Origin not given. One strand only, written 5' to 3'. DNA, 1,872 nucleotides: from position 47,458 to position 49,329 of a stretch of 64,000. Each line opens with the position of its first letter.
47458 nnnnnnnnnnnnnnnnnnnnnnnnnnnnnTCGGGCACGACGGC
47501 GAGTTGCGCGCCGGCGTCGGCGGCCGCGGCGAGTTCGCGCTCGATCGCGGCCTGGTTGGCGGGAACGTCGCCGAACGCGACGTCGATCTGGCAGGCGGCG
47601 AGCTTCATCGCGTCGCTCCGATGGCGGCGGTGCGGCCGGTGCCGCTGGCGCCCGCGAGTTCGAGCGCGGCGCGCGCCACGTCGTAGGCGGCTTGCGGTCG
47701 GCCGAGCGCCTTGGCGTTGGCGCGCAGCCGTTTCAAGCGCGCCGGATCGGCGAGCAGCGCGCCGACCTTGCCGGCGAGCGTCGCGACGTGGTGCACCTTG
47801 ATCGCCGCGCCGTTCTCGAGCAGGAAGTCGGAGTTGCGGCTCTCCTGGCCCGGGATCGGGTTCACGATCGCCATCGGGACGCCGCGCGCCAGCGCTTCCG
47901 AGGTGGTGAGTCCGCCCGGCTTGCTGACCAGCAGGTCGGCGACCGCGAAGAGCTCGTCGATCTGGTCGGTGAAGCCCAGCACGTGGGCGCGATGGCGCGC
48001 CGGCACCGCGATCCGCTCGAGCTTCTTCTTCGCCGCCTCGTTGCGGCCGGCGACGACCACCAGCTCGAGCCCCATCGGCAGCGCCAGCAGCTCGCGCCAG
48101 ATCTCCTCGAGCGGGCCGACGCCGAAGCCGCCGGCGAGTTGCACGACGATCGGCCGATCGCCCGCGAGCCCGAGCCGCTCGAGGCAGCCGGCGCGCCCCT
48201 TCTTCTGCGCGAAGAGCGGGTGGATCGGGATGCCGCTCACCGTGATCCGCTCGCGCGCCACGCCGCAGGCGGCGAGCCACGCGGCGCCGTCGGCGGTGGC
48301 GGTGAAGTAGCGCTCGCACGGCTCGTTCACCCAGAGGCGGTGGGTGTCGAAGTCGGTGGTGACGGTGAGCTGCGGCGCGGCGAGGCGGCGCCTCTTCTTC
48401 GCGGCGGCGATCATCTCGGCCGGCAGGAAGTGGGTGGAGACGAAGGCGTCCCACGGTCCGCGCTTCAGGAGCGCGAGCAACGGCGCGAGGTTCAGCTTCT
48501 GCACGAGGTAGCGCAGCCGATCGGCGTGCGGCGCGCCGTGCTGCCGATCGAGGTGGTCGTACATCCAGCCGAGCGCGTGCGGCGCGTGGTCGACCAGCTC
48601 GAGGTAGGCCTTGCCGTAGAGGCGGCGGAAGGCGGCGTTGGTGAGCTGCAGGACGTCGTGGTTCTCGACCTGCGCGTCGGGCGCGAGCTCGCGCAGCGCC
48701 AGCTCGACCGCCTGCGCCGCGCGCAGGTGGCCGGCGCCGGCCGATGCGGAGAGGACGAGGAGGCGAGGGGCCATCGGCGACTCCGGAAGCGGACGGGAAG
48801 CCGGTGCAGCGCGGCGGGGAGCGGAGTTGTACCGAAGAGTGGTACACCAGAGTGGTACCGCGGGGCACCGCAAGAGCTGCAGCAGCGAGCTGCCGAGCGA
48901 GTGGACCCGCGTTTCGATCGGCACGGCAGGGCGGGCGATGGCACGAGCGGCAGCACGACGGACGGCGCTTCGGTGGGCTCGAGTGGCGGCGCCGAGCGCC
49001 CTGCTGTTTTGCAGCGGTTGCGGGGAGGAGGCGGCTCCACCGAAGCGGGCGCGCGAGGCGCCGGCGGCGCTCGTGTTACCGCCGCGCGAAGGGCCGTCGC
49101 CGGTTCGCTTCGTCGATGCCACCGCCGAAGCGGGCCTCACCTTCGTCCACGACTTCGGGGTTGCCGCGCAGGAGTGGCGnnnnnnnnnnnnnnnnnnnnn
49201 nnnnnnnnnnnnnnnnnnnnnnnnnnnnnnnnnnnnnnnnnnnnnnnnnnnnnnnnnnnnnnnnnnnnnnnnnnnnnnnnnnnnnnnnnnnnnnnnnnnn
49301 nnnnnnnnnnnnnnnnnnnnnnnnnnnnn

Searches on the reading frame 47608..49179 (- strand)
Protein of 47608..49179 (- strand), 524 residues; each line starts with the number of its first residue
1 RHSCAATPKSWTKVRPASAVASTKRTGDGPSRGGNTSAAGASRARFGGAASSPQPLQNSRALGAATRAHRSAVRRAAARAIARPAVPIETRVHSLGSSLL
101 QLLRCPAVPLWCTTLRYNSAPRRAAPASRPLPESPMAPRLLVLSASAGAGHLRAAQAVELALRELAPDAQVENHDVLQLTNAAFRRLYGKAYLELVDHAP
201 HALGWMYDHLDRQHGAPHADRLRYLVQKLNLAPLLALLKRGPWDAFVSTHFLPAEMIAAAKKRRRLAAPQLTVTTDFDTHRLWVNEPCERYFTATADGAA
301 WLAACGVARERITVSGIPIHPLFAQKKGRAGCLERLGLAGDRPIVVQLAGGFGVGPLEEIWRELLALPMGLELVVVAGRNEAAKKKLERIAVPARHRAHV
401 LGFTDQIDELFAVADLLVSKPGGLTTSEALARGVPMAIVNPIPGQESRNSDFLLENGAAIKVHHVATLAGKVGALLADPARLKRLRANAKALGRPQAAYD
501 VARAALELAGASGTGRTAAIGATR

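Call 91: search_protein_families(library=pfam, proteins=[window:47608-49179:-], max_evalue=0.0001)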
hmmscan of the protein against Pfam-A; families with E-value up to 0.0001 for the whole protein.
window:47608-49179:- (524 aa): 4 families
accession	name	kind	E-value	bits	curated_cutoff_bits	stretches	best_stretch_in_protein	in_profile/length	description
PF06925.17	MGDG_synth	-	2e-18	67.5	25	1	151-319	1-169/169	Monogalactosyldiacylglycerol (MGDG) synthase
PF00534.26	Glycos_transf_1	-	8e-11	42.2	26.4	1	374-490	50-170/172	Glycosyl transferases group 1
PF13692.12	Glyco_trans_1_4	-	7.7e-06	26.7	27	1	374-478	36-142/142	Glycosyl transferases group 1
PF04101.22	Glyco_tran_28_C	-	2.1e-05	25.1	22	1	372-477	32-142/166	Glycosyltransferase family 28 C-terminal domain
